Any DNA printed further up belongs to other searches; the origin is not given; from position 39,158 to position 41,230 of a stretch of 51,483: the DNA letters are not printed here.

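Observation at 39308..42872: Stand-alone NurA-like / HerA-like operon next to the tRNA: candidate uncharacterised nuclease-translocase (defence or repair) module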

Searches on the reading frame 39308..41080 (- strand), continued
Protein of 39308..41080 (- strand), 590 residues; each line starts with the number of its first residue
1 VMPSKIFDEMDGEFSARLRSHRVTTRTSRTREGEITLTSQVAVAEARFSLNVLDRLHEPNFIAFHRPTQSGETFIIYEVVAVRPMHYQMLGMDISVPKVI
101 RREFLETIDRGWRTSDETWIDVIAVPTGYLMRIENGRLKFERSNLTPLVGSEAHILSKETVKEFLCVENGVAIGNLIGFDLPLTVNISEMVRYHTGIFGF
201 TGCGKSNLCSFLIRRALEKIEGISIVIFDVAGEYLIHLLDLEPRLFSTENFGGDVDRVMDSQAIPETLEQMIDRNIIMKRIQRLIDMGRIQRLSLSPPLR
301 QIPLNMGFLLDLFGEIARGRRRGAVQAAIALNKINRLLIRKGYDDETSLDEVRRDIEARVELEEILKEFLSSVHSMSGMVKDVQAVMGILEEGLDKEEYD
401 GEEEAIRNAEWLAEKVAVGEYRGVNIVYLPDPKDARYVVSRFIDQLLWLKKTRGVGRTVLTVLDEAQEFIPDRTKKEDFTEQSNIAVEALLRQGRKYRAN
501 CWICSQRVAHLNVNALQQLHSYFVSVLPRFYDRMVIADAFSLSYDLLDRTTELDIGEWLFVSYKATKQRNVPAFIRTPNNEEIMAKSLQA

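Call 84: predict_structure(alignment_id=A4)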
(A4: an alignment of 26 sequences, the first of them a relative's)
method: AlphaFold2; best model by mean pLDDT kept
length: 589 residues; sequences in the alignment: 26
mean_pLDDT: 84.0   pTM: 0.76
mean pLDDT of the five models: 84.0, 83.4, 82.4, 82.4, 78.4
residues with pLDDT >= 90: 261; 70-90: 241; 50-70: 64; < 50: 23
segments of 3 or more residues with pLDDT < 50: 86-94, 299-301, 394-402
pLDDT, mean of each block of 10 residues (from residue 1): 76 87 79 80 85 86 87 92 55 52 60 62 93 89 89 93 94 93 96 88 83 96 96 94 93 91 88 94 94 71 71 76 81 87 77 84 87 67 71 40 70 89 96 94 88 83 93 76 93 92 90 89 85 87 86 89 94 93 92
secondary structure, 60 per line:
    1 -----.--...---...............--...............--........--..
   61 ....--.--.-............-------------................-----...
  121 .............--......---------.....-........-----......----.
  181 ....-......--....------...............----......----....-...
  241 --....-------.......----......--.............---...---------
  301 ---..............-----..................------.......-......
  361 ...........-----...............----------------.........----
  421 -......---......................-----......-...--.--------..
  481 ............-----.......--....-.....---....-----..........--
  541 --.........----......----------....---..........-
elements in order: E15-29 E32-46 H49-56 E59-64 E72-83 H97-112 E118-133 E136-141 E151-155 H157-164 E170-175 E180-184 H186-191 E194-197 H204-218 E223-228 H233-236 E243-246 H254-260 H265-270 H273-285 E289-291 H305-317 H323-340 H348-353 H355-371 H377-391 H408-416 E422-427 H431-452 E458-463 H479-492 E498-504 H512-516 E520-523 H529-538 H543-551 E556-561 E572-575 H579-588

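Call 87: search_protein_families(library=ncbifam, proteins=[L125:2214-4001:+], max_evalue=1)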
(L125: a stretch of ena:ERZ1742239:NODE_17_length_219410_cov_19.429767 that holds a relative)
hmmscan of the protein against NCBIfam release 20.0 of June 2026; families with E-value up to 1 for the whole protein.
L125:2214-4001:+ (595 aa): 0 families

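Call 88: fold_search(model_id=the predicted structure, library=pdb)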
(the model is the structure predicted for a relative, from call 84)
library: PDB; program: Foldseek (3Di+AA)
matches with E <= 10: 1293; with E <= 0.001: 127
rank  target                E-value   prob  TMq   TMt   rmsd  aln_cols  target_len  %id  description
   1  4d2i_A                1.7e-20  1.00  0.49  0.61  10.0       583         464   17  Crystal structure of the HerA hexameric DNA translocase from Sulfolobus solfataricus bound to AMP-PNP (released 2014-12-03)
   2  9x1m_A                7.1e-20  1.00  0.48  0.49  14.2       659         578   14  The cryo-EM structure of HerA-NurA complex with AMPPNP and dsDNA from Thermococcus kodakarensis (released 2026-02-04)
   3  4d2i_B                7.8e-20  1.00  0.50  0.63   9.1       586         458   17  Crystal structure of the HerA hexameric DNA translocase from Sulfolobus solfataricus bound to AMP-PNP (released 2014-12-03)
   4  9x1l_A                5.3e-19  1.00  0.47  0.48  14.6       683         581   14  The cryo-EM structure of HerA-NurA complex with AMPPNP from Thermococcus kodakarensis (released 2026-02-04)
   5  8wfd_A                6.0e-18  1.00  0.52  0.54  10.7       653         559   16  The cryo-EM structure of TdpAB in complex with AMPPNP and DNA (released 2025-01-22)
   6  8xav_A                7.8e-18  1.00  0.53  0.55  12.7       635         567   14  Cryo-EM structure of an anti-phage defense complex (released 2024-06-05)
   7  8wfd_F                1.2e-17  1.00  0.51  0.53  10.5       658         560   16  The cryo-EM structure of TdpAB in complex with AMPPNP and DNA (released 2025-01-22)
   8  8wj3_D                1.4e-17  1.00  0.49  0.57  11.1       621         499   16  Cryo-EM structure of a bacterial protein (released 2024-09-11)
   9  8yhx_A                1.8e-17  1.00  0.49  0.51  12.8       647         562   14  Cryo-EM structure of the trimeric HerA (released 2024-11-06)
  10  8woc_D                2.1e-17  1.00  0.51  0.54  15.8       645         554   14  Cryo-EM structure of SIR2/HerA complex (released 2024-09-11)
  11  8xaw_D                2.3e-17  1.00  0.54  0.57  11.4       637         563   13  Cryo-EM structure of an anti-phage defense complex bound to AMPPNP and DNA at state 1 (released 2024-06-05)
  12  8wld_D                2.6e-17  1.00  0.51  0.46  15.8       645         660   14  Cryo-EM structure of SIR2/HerA antiphage complex (released 2024-09-11)
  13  8wod_D                3.0e-17  1.00  0.52  0.61   9.6       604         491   17  Cryo-EM structure of SIR2/HerA complex (released 2024-09-11)
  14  8wld_A                3.9e-17  1.00  0.49  0.58  11.1       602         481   18  Cryo-EM structure of SIR2/HerA antiphage complex (released 2024-09-11)
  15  8wiv_D                4.1e-17  1.00  0.50  0.49  10.8       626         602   16  Cryo-EM structure of a bacterial protein (released 2024-09-11)
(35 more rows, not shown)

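Call 93: search_protein_families(library=padloc, proteins=[L125:2214-4001:+, L127:5993-6871:+], max_evalue=1)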
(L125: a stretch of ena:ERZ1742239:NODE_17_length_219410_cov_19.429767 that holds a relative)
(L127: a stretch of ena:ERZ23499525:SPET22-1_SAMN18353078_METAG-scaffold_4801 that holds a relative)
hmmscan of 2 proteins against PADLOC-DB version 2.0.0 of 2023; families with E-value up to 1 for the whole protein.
L125:2214-4001:+ (595 aa): 0 families

L127:5993-6871:+ (292 aa): 0 families

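Call 95: list_cluster_members(proteins=[L125:2214-4001:+, P0263])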
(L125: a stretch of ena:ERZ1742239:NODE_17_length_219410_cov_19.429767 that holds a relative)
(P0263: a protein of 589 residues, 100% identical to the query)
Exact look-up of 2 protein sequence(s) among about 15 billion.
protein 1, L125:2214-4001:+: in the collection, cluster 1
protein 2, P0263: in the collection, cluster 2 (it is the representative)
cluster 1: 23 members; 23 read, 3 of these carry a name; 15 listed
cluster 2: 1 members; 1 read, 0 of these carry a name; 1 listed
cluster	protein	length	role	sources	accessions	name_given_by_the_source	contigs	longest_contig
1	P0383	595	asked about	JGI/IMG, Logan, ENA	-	-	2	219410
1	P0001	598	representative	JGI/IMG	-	-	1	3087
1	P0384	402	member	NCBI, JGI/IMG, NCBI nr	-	-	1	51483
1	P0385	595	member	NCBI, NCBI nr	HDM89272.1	MAG TPA: hypothetical protein ENG65_04690 [Candidatus Bathyarchaeota archaeon] | hypothetical protein [Candidatus Bathyarchaeota archaeon]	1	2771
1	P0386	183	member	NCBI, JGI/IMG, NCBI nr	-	-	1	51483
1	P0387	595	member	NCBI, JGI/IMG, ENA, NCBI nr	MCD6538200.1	hypothetical protein J7L18_06285 [Candidatus Bathyarchaeota archaeon] | hypothetical protein [Candidatus Bathyarchaeota archaeon]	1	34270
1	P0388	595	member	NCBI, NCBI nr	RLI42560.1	hypothetical protein DRO64_06245 [Candidatus Bathyarchaeota archaeon] | MAG: hypothetical protein DRO64_06245 [Candidatus Bathyarchaeota archaeon]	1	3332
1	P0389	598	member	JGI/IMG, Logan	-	-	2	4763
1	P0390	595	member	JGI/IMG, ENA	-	-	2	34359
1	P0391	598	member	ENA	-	-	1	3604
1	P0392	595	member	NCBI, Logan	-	-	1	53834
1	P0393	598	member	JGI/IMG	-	-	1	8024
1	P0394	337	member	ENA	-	-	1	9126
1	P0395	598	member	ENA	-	-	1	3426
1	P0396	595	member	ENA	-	-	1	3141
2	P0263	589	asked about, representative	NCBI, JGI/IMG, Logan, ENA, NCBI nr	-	-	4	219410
